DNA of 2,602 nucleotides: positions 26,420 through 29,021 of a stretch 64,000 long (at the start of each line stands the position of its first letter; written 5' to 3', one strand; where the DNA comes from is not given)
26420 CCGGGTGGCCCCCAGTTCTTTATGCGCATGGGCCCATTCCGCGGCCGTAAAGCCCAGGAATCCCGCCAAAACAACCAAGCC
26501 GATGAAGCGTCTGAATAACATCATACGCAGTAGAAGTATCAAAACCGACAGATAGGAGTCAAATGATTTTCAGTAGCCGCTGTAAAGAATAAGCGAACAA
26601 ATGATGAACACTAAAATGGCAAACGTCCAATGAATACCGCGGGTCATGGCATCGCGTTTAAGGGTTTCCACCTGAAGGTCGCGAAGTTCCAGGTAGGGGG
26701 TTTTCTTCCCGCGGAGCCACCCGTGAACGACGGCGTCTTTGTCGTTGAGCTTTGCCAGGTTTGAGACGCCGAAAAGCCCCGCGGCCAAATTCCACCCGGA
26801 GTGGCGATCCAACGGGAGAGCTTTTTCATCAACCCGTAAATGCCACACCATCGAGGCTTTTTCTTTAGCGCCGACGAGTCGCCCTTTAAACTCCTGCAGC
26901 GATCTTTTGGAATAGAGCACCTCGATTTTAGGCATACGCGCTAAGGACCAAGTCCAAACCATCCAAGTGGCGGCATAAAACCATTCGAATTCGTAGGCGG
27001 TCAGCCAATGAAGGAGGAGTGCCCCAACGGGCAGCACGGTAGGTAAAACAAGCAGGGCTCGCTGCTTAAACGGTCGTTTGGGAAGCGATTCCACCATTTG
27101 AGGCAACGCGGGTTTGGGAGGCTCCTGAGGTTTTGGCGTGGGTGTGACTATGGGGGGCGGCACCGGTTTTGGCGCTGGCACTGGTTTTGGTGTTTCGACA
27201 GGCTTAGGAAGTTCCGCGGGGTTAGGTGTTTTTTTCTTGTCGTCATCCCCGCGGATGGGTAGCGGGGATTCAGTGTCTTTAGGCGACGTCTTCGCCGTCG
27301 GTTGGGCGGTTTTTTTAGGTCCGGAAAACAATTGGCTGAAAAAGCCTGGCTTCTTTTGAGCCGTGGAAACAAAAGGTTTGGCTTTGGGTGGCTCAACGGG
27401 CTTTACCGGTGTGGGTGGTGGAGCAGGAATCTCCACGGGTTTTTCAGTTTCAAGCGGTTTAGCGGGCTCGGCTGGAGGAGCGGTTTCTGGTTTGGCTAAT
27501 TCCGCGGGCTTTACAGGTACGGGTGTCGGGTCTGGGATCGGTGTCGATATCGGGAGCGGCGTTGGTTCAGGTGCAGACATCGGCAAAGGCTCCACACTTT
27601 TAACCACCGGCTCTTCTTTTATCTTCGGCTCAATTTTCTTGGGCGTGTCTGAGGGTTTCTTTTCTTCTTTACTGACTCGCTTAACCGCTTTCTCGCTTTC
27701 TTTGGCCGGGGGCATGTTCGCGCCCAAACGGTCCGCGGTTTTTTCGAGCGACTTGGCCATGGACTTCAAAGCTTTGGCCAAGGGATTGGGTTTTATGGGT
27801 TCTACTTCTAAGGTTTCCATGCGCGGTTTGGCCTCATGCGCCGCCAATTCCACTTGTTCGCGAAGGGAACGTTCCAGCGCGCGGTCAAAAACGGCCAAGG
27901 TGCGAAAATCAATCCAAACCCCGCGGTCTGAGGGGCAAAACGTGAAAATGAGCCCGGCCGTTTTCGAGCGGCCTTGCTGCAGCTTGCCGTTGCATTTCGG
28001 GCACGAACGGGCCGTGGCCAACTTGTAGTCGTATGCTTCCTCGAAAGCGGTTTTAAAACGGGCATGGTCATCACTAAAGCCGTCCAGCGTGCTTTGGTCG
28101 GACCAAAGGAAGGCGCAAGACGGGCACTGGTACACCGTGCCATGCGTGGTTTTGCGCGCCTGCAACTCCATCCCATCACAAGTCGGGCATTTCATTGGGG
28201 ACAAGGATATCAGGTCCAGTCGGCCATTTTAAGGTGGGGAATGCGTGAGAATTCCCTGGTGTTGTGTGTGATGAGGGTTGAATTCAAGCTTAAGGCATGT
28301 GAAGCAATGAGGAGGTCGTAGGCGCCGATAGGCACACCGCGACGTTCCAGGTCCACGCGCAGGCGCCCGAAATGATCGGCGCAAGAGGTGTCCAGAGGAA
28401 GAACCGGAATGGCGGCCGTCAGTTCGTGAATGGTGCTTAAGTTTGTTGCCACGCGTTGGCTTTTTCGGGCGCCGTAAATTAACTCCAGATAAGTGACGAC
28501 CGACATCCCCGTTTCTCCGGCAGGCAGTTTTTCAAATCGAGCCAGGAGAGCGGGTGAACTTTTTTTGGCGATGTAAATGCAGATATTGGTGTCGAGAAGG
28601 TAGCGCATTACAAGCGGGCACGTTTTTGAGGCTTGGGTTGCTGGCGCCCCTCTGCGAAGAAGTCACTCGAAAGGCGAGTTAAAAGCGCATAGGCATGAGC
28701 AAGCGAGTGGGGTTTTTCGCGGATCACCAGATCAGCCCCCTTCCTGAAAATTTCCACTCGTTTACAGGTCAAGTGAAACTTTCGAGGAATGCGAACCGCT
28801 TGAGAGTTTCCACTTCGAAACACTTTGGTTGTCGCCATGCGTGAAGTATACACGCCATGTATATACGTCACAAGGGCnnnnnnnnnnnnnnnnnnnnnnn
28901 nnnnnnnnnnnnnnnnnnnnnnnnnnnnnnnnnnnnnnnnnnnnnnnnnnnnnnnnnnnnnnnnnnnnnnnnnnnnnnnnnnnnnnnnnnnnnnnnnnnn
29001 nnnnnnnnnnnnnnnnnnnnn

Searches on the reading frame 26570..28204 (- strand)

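Call 6: search_protein_families(library=pfam, proteins=[window:26570-28204:-], max_evalue=0.1)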
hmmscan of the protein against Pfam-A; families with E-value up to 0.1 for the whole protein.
window:26570-28204:- (544 aa): 3 families
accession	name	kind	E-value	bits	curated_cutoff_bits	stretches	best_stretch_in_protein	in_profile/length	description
PF13453.11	Zn_ribbon_TFIIB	-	4.6e-09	36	22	2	5-38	1-33/41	Transcription factor zinc-finger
PF24042.1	DUF7351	-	6.6e-05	23.2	31.2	1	5-77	3-78/177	Domain of unknown function (DUF7351)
PF01396.24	Zn_ribbon_Top1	-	0.015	15.6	32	0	66-82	2-18/39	Topoisomerase DNA binding C4 zinc finger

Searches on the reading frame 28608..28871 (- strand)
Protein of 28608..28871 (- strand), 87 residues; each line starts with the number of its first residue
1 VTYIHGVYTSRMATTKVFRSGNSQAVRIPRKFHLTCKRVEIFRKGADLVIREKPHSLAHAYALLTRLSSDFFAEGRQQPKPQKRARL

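Call 6: search_protein_families(library=pfam, proteins=[window:28608-28871:-], max_evalue=0.1)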
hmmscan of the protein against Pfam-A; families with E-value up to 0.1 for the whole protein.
window:28608-28871:- (87 aa): 1 family
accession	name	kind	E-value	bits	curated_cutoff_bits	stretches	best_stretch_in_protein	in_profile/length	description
PF04014.23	MazE_antitoxin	-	0.0015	18.9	24.7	1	17-51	1-41/48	Antidote-toxin recognition MazE, bacterial antitoxin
